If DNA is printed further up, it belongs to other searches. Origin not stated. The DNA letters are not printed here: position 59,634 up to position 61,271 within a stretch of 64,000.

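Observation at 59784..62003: NOX-like flavocytochrome next to a secreted tandem cytochrome-b5 protein: a possible outward transmembrane electron-transfer pair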

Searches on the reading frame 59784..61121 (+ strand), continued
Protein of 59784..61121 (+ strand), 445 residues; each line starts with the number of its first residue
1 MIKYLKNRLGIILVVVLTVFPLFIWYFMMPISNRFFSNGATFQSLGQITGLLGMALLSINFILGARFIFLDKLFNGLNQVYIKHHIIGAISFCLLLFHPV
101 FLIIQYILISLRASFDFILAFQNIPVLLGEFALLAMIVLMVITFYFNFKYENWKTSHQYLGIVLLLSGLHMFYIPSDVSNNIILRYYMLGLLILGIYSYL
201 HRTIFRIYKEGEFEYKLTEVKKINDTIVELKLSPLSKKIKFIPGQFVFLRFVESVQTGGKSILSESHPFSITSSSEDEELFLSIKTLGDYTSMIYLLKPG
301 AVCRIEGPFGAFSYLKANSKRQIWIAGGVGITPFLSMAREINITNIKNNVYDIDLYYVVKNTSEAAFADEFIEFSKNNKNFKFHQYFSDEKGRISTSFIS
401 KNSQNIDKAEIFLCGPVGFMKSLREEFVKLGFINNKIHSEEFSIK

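Call 77: search_protein_families(library=pfam, proteins=[L078:6538-7401:+, L078:7408-9438:+, L082:1734-2744:+, L082:2681-4924:+, L084:1832-2821:+, L084:2608-5001:+, L078:9570-10331:+], max_evalue=0.001)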
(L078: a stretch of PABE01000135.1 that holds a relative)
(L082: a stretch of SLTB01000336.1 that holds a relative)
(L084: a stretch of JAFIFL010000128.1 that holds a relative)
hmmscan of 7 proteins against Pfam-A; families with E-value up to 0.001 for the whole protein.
L078:6538-7401:+ (288 aa): 5 families
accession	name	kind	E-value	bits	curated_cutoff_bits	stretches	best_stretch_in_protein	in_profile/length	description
PF09699.15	Paired_CXXCH_1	-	2.3e-34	117.2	20.6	3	207-243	1-38/41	Doubled CXXCH motif (Paired_CXXCH_1)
PF14537.11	Cytochrom_c3_2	-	4.6e-12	46.7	25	1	112-196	2-78/79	Cytochrome c3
PF22678.1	Cytochrom_c_NrfB-like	-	8.8e-12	45.8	27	1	62-137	1-79/89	Cytochrome c-type protein NrfB-like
PF14522.11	Cytochrome_C7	-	1.2e-11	44.7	24.8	1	137-196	11-66/67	Cytochrome c7 and related cytochrome c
PF13435.11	Cytochrome_C554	-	1.7e-05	26.1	20.8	0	26-67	47-84/84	Cytochrome c554 and c-prime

L078:7408-9438:+ (677 aa): 1 family
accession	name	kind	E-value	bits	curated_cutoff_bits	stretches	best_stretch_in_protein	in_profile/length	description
PF11854.14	MtrB_PioB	-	5.4e-83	280.1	23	1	48-674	8-635/635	Putative outer membrane beta-barrel porin, MtrB/PioB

L082:1734-2744:+ (337 aa): 5 families
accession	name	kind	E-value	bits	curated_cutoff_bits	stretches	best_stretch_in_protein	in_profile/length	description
PF09699.15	Paired_CXXCH_1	-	6.2e-31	106.3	20.6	3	254-288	1-36/41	Doubled CXXCH motif (Paired_CXXCH_1)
PF14522.11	Cytochrome_C7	-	5.3e-11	42.6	24.8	0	211-266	12-67/67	Cytochrome c7 and related cytochrome c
PF22678.1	Cytochrom_c_NrfB-like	-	1.1e-09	39.1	27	1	102-192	1-89/89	Cytochrome c-type protein NrfB-like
PF14537.11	Cytochrom_c3_2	-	5.3e-08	33.7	25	1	159-243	2-78/79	Cytochrome c3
PF22113.1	Mtrc-MtrF_II-IV_dom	-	2.5e-06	27.6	30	0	63-157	82-173/176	Outer membrane cytochrome MtrC/MtrF-like, domains II/IV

L082:2681-4924:+ (748 aa): 1 family
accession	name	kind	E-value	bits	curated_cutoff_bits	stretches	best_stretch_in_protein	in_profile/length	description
PF11854.14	MtrB_PioB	-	3.4e-123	412.9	23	1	53-748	1-635/635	Putative outer membrane beta-barrel porin, MtrB/PioB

L084:1832-2821:+ (330 aa): 4 families
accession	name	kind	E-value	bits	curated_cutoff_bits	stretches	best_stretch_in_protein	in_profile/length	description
PF09699.15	Paired_CXXCH_1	-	5.4e-32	109.7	20.6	3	247-281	1-36/41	Doubled CXXCH motif (Paired_CXXCH_1)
PF14522.11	Cytochrome_C7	-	1.8e-10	40.9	24.8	0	204-259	12-67/67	Cytochrome c7 and related cytochrome c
PF22678.1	Cytochrom_c_NrfB-like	-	1.2e-09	38.9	27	1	95-173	1-75/89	Cytochrome c-type protein NrfB-like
PF14537.11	Cytochrom_c3_2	-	5.2e-08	33.7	25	1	152-236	2-78/79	Cytochrome c3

L084:2608-5001:+ (798 aa): 1 family
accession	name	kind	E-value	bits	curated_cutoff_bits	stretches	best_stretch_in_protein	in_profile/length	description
PF11854.14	MtrB_PioB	-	8.3e-126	421.5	23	1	103-798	1-635/635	Putative outer membrane beta-barrel porin, MtrB/PioB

L078:9570-10331:+ (254 aa): 1 family
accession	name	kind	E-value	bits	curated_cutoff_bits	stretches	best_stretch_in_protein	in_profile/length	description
PF01925.25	TauE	-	2.3e-41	142.5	32.6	1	13-249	1-235/237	Sulfite exporter TauE/SafE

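Call 85: search_protein_families(library=pfam, proteins=[L064:1850-3757:-, L064:3872-4729:+, L064:4979-5629:-, L064:5744-6430:-, L078:680-2491:+, L078:2706-3245:-, L078:3233-3685:-, L078:3324-4307:-, L078:4320-4754:-, L078:9-530:+], max_evalue=0.0001)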
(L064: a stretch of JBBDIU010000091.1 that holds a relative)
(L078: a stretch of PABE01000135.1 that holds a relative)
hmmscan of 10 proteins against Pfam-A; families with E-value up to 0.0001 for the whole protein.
L064:1850-3757:- (635 aa): 6 families
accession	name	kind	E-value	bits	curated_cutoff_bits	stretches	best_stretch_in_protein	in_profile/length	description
PF01434.24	Peptidase_M41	-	2.6e-65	220.3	29.9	1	432-619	3-191/191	Peptidase family M41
PF00004.35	AAA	-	4.1e-42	144.2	21.2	1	218-350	1-130/131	ATPase family associated with various cellular activities (AAA)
PF17862.7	AAA_lid_3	-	2.3e-14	53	27.2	1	373-416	1-44/45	AAA+ lid domain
PF06480.20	FtsH_ext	-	1e-10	42.2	25.5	1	30-119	2-101/103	FtsH Extracellular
PF06068.19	TIP49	-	4.3e-05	23.3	23.8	1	216-252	51-89/347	TIP49 P-loop domain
PF05496.18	RuvB_N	-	8.6e-05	22.8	27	0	211-254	30-71/159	Holliday junction DNA helicase RuvB P-loop domain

L064:3872-4729:+ (286 aa): 3 families
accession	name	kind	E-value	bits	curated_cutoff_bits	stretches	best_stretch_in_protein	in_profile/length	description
PF13545.12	HTH_Crp_2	-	1.8e-20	73.1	27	1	203-276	1-69/70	Crp-like helix-turn-helix domain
PF00325.26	Crp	-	5.4e-17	61.7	21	1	228-259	1-32/32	Bacterial regulatory proteins, crp family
PF00027.35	cNMP_binding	-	1.4e-13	51.1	27.5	1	87-167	4-85/89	Cyclic nucleotide-binding domain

L064:4979-5629:- (216 aa): 4 families
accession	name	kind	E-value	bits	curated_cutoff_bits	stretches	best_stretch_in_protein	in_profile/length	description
PF13409.12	GST_N_2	-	1.8e-15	57.7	25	1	10-75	1-69/70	Glutathione S-transferase, N-terminal domain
PF02798.26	GST_N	-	3e-12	47.1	20.9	1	11-74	11-75/76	Glutathione S-transferase, N-terminal domain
PF13417.12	GST_N_3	-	7.7e-12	45.8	22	1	10-77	6-71/75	Glutathione S-transferase, N-terminal domain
PF13410.11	GST_C_2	-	2.4e-08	34.4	24.9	1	129-178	5-54/69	Glutathione S-transferase, C-terminal domain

L064:5744-6430:- (228 aa): 1 family
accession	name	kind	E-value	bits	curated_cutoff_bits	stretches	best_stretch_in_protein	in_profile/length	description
PF00480.26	ROK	-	1.4e-62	212.3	22.9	1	5-227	75-291/294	ROK family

L078:680-2491:+ (604 aa): 1 family
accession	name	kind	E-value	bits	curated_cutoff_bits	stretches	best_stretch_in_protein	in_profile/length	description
PF00884.28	Sulfatase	-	6.7e-30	104.9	25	1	233-511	1-300/301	Sulfatase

L078:2706-3245:- (179 aa): 2 families
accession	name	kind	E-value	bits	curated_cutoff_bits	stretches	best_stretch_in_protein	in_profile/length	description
PF05433.20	Rick_17kDa_Anti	-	2e-10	40.8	24.2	1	76-115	1-41/43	Glycine zipper 2TM domain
PF13488.11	Gly-zipper_Omp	-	6.8e-05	23.1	25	1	77-119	2-45/46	Glycine zipper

L078:3233-3685:- (150 aa): 0 families

L078:3324-4307:- (327 aa): 6 families
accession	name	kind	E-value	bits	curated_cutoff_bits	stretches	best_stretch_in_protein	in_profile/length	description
PF13529.12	Peptidase_C39_2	-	3.4e-10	41.1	24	1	58-164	2-134/143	Peptidase_C39 like family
PF14559.12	TPR_19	-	1.1e-07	32.5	25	0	236-286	17-66/68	Tetratricopeptide repeat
PF13374.12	TPR_10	-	9.7e-07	29.1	27.5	0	280-307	4-31/42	Tetratricopeptide repeat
PF13432.12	TPR_16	-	1.2e-06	29.2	32.7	1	252-308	5-61/65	Tetratricopeptide repeat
PF00515.34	TPR_1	-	3.7e-05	23.8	27.8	0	278-307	1-30/34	Tetratricopeptide repeat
PF13424.12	TPR_12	-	8.5e-05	23.1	30.1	0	278-310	3-35/77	Tetratricopeptide repeat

L078:4320-4754:- (144 aa): 1 family
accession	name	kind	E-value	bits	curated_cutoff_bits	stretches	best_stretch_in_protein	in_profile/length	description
PF20332.3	DUF6627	-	1.7e-27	96.4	27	1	31-142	7-119/125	Family of unknown function (DUF6627)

L078:9-530:+ (174 aa): 1 family
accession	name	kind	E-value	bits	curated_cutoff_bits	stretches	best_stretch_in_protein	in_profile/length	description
PF01380.27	SIS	-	1.2e-24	87.1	25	1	29-156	4-130/131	SIS domain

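Call 93: search_protein_families(library=pfam, proteins=[L014:6236-7333:+, L038:6251-7384:+, L031:6250-6912:+, L032:2508-3023:+, L045:3596-3997:+, L017:1555-2517:+], max_evalue=0.01)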
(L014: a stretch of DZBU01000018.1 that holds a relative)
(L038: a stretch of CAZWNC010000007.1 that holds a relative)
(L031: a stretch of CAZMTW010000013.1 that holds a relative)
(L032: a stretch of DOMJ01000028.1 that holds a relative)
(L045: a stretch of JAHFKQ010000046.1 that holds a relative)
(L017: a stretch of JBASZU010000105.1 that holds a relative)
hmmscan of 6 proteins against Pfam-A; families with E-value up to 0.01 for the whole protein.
L014:6236-7333:+ (366 aa): 1 family
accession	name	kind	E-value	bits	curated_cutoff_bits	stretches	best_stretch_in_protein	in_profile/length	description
PF00173.33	Cyt-b5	-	1e-43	147.6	23.7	2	212-286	3-73/74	Cytochrome b5-like Heme/Steroid binding domain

L038:6251-7384:+ (378 aa): 1 family
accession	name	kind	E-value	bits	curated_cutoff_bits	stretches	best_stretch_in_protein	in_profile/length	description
PF00173.33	Cyt-b5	-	1.6e-39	134.2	23.7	2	223-297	2-73/74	Cytochrome b5-like Heme/Steroid binding domain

L031:6250-6912:+ (221 aa): 1 family
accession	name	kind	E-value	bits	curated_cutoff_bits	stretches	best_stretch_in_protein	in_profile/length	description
PF00173.33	Cyt-b5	-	9.9e-20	70.8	23.7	1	62-132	1-73/74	Cytochrome b5-like Heme/Steroid binding domain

L032:2508-3023:+ (172 aa): 0 families

L045:3596-3997:+ (134 aa): 1 family
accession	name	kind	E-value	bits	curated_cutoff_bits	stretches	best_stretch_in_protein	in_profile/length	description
PF00173.33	Cyt-b5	-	9e-06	26.1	23.7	1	81-134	12-70/74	Cytochrome b5-like Heme/Steroid binding domain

L017:1555-2517:+ (321 aa): 0 families

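Call 101: search_protein_families(library=pfam, proteins=[L078:4836-6179:+, L078:6179-6538:+, L082:4908-6236:+, L082:6244-6621:+, L084:4947-6317:+, L030:5001-6200:+, L030:6197-6706:+, L013:4319-4873:+], max_evalue=0.001)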
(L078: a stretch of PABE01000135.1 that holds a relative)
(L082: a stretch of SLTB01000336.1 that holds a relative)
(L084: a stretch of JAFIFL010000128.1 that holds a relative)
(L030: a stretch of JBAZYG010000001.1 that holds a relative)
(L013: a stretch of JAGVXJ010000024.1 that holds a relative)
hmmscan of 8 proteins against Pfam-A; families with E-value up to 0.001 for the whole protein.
L078:4836-6179:+ (448 aa): 4 families
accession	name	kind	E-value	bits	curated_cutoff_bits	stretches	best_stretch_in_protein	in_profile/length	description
PF01794.25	Ferric_reduct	-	5.9e-10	39.7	28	1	60-181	1-120/121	Ferric reductase like transmembrane component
PF08022.18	FAD_binding_8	-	1.3e-07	32.1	22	1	232-307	9-83/109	FAD-binding domain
PF00175.26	NAD_binding_1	-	2.4e-07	31.8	22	1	331-427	2-108/109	Oxidoreductase NAD-binding domain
PF00970.30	FAD_binding_6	-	4e-05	24.3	21.1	1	233-320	8-97/99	Oxidoreductase FAD-binding domain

L078:6179-6538:+ (120 aa): 1 family
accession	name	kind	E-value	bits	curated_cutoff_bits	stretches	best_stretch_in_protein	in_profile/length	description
PF00173.33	Cyt-b5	-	2.3e-20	72.9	23.7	1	40-115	1-73/74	Cytochrome b5-like Heme/Steroid binding domain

L082:4908-6236:+ (443 aa): 3 families
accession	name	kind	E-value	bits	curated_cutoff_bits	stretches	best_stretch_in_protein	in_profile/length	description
PF01794.25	Ferric_reduct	-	1.7e-10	41.4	28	1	51-172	1-120/121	Ferric reductase like transmembrane component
PF08022.18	FAD_binding_8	-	5e-08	33.4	22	1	219-301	5-85/109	FAD-binding domain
PF00175.26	NAD_binding_1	-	1.4e-07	32.5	22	1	326-421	2-107/109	Oxidoreductase NAD-binding domain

L082:6244-6621:+ (126 aa): 1 family
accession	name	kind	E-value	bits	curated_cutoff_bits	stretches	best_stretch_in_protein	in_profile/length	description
PF00173.33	Cyt-b5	-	3.7e-17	62.5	23.7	1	51-124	3-73/74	Cytochrome b5-like Heme/Steroid binding domain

L084:4947-6317:+ (457 aa): 4 families
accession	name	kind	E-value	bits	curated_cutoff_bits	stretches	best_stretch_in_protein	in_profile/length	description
PF01794.25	Ferric_reduct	-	2.4e-11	44.2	28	1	66-187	1-120/121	Ferric reductase like transmembrane component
PF00175.26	NAD_binding_1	-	6.6e-09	36.8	22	1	341-437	2-108/109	Oxidoreductase NAD-binding domain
PF08022.18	FAD_binding_8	-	5.4e-08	33.3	22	1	234-325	5-106/109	FAD-binding domain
PF00970.30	FAD_binding_6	-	0.00067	20.4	21.1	0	246-327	17-97/99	Oxidoreductase FAD-binding domain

L030:5001-6200:+ (400 aa): 5 families
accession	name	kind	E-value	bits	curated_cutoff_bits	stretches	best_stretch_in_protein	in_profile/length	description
PF08022.18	FAD_binding_8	-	4.8e-18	65.7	22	1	190-277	5-106/109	FAD-binding domain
PF01794.25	Ferric_reduct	-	2.3e-15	57.2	28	1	26-142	5-121/121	Ferric reductase like transmembrane component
PF00175.26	NAD_binding_1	-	1.3e-09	39.1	22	1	290-376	2-104/109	Oxidoreductase NAD-binding domain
PF00970.30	FAD_binding_6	-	2.4e-08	34.7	21.1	1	191-280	4-99/99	Oxidoreductase FAD-binding domain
PF08030.17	NAD_binding_6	-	1.1e-06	29.3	22.2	1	290-358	7-88/156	Ferric reductase NAD binding domain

L030:6197-6706:+ (170 aa): 1 family
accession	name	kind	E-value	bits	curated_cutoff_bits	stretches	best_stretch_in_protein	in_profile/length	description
PF00173.33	Cyt-b5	-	4.1e-20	72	23.7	1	64-135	4-72/74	Cytochrome b5-like Heme/Steroid binding domain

L013:4319-4873:+ (185 aa): 1 family
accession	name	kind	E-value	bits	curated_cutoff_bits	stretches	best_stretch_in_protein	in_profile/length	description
PF00173.33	Cyt-b5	-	3.3e-22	78.7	23.7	1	71-147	1-73/74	Cytochrome b5-like Heme/Steroid binding domain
